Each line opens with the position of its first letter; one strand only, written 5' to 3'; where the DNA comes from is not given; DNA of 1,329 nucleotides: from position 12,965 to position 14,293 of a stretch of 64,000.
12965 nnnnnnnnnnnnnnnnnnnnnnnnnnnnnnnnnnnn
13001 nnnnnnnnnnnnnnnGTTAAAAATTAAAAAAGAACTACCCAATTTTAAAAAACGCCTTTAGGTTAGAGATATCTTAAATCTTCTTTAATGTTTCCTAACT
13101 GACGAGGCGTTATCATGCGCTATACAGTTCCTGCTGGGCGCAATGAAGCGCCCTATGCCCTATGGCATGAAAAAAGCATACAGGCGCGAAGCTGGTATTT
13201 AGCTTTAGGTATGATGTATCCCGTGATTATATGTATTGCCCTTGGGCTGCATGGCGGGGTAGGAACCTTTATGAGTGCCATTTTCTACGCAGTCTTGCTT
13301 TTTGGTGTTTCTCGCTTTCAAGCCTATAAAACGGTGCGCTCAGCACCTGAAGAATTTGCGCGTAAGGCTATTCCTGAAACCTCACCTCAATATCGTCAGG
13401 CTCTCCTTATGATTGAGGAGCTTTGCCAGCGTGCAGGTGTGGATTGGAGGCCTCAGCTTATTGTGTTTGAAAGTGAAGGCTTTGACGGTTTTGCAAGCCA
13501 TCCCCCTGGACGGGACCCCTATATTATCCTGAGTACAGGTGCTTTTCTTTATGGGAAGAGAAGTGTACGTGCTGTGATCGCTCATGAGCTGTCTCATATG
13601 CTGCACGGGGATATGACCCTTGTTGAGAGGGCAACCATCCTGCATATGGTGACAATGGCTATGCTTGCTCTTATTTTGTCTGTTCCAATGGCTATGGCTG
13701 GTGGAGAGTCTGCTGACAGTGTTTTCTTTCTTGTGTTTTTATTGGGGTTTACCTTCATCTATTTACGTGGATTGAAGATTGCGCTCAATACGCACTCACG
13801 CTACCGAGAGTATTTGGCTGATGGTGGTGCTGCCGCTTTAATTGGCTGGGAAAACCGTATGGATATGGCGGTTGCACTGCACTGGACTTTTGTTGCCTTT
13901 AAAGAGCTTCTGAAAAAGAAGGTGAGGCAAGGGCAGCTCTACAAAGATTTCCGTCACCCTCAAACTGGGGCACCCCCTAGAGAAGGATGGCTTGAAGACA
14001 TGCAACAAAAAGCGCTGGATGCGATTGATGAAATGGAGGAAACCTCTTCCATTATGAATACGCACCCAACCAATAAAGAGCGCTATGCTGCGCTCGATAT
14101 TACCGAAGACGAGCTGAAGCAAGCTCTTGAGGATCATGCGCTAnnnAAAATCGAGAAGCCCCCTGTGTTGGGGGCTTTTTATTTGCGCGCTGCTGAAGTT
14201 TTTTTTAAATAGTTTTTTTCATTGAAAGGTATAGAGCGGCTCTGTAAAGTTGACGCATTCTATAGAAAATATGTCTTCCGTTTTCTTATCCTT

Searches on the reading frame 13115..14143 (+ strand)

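Call 55: search_protein_families(library=pfam, proteins=[window:13115-14143:+], max_evalue=0.01)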
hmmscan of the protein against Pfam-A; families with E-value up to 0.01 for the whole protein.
window:13115-14143:+ (343 aa): 1 family
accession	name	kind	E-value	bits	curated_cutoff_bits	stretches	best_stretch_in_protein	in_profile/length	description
PF01435.24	Peptidase_M48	-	4.2e-19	69.5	20.3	1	99-328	10-183/186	Peptidase family M48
